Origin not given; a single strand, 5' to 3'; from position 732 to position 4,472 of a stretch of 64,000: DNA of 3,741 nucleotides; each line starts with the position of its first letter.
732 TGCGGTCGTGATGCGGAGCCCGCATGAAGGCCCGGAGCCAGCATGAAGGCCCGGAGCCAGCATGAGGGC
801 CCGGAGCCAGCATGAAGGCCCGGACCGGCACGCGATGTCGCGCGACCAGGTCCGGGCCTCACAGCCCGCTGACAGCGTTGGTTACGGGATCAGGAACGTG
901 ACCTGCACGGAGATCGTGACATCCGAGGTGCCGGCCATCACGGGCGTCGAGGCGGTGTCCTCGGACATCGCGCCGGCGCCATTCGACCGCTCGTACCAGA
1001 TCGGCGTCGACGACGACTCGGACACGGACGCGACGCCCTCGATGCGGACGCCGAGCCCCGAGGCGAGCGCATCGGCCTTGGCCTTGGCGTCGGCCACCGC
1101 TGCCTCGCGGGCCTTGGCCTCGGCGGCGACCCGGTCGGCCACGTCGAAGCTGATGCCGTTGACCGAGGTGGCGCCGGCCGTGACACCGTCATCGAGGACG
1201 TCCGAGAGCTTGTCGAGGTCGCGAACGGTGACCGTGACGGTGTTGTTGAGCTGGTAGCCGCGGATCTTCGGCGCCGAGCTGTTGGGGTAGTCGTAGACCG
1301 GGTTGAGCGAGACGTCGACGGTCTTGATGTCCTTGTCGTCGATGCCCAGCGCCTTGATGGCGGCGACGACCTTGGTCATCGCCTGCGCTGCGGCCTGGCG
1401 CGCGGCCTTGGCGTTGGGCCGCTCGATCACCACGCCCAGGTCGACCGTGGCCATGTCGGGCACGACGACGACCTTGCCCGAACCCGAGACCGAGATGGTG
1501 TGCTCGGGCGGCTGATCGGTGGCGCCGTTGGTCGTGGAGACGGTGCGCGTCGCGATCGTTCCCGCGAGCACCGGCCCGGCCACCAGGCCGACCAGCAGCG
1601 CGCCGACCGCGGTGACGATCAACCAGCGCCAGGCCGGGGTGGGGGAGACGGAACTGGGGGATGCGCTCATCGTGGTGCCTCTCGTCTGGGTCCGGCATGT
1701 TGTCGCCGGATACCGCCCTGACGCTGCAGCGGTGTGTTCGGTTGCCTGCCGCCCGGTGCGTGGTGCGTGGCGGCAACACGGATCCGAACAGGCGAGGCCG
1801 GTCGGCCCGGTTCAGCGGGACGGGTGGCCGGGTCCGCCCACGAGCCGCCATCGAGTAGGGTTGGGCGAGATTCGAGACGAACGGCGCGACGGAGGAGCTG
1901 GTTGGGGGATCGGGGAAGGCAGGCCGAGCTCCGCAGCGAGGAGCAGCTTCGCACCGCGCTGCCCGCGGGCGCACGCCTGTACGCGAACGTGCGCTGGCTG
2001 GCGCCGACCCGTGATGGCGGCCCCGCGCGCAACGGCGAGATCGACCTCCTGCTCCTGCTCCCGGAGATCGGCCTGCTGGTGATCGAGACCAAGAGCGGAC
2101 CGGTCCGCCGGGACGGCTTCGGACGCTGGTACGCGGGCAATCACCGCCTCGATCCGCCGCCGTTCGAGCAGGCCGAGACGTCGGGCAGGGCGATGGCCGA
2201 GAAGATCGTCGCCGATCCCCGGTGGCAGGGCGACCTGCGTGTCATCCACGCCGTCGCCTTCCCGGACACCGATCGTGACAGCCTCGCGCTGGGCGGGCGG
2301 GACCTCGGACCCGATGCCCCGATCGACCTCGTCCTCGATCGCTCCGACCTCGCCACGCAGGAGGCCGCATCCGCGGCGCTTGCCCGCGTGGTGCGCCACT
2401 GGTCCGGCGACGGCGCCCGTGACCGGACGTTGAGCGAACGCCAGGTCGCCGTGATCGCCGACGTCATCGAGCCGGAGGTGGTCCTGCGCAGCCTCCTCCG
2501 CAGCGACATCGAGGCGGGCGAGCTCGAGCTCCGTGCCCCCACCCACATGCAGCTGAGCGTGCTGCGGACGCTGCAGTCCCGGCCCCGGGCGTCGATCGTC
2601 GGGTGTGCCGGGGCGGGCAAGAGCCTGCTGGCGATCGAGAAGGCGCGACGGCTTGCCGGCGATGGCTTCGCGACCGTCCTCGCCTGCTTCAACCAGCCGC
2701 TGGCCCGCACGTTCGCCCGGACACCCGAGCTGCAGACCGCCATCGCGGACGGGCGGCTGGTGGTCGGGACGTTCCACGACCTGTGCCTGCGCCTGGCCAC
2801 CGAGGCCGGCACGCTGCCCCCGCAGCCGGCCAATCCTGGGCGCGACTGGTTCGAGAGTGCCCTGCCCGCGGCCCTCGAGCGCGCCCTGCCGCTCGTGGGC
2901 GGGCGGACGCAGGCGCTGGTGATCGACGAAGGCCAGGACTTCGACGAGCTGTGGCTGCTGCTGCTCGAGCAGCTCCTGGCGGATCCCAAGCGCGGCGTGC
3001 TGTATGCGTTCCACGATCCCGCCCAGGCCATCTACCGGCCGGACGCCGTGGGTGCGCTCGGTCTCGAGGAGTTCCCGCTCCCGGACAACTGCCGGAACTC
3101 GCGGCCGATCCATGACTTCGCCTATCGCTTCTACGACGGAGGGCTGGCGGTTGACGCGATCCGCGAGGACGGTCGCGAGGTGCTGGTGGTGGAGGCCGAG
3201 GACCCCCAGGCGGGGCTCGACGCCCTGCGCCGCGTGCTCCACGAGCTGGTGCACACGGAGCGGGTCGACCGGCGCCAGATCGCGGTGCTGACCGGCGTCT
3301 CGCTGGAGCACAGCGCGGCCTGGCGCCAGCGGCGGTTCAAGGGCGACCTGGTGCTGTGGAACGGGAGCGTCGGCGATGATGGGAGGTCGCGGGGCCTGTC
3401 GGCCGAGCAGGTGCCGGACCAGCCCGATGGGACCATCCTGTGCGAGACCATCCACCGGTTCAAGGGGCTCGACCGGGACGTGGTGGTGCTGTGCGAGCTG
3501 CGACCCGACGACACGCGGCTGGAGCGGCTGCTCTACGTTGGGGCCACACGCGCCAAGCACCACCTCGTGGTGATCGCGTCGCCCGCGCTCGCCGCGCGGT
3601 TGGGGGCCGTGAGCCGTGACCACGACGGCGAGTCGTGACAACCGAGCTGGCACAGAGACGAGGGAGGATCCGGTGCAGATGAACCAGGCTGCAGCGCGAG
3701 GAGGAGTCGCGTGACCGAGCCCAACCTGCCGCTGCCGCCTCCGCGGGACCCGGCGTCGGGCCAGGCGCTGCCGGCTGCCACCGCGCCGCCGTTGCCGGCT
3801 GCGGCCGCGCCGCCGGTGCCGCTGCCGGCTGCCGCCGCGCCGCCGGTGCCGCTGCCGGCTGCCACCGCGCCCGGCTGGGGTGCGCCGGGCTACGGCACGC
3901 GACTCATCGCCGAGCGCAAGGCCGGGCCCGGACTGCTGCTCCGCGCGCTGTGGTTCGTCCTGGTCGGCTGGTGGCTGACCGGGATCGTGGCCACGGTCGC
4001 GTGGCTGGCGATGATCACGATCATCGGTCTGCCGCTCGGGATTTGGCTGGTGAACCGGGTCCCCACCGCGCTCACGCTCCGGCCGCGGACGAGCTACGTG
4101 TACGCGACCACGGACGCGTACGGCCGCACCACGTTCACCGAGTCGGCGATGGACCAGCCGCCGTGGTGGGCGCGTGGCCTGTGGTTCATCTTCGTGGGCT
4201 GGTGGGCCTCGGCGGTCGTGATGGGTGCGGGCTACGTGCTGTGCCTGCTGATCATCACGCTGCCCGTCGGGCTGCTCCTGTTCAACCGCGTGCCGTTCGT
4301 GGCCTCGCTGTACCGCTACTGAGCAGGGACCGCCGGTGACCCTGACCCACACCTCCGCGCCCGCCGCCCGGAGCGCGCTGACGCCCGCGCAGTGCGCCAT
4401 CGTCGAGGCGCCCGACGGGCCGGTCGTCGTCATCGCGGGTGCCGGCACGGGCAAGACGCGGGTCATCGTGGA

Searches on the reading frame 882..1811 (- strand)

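Call 25: search_protein_families(library=pfam, proteins=[window:882-1811:-], max_evalue=0.0001)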
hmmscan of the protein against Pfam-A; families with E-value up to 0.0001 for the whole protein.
window:882-1811:- (309 aa): 1 family
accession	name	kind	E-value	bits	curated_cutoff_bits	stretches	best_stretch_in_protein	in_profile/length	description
PF04402.19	SIMPL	-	1.2e-57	195.9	25.2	1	106-306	1-205/205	Protein of unknown function (DUF541)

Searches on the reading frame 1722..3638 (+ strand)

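Call 25: search_protein_families(library=pfam, proteins=[window:1722-3638:+], max_evalue=0.0001)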
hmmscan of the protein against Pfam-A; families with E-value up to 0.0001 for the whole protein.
window:1722-3638:+ (638 aa): 4 families
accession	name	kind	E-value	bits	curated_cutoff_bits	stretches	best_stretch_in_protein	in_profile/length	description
PF13538.12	UvrD_C_2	-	9.4e-11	41.9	27.4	1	574-618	4-52/52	UvrD-like helicase C-terminal domain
PF08378.17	NERD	-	8.3e-10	39.6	22.1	1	64-181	1-111/111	Nuclease-related domain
PF13191.12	AAA_16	-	3.5e-07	31.3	32.6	1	288-424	25-161/167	AAA ATPase domain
PF13361.12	UvrD_C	-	7.1e-06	26.1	25.6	1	570-619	285-347/350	UvrD-like helicase C-terminal domain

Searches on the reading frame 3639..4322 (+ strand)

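Call 25: search_protein_families(library=pfam, proteins=[window:3639-4322:+], max_evalue=0.0001)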
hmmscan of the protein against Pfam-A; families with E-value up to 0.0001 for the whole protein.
window:3639-4322:+ (227 aa): 1 family
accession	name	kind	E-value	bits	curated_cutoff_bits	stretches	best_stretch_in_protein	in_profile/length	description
PF03733.18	YccF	-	6.5e-10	39.9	27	1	181-217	5-41/51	Inner membrane component domain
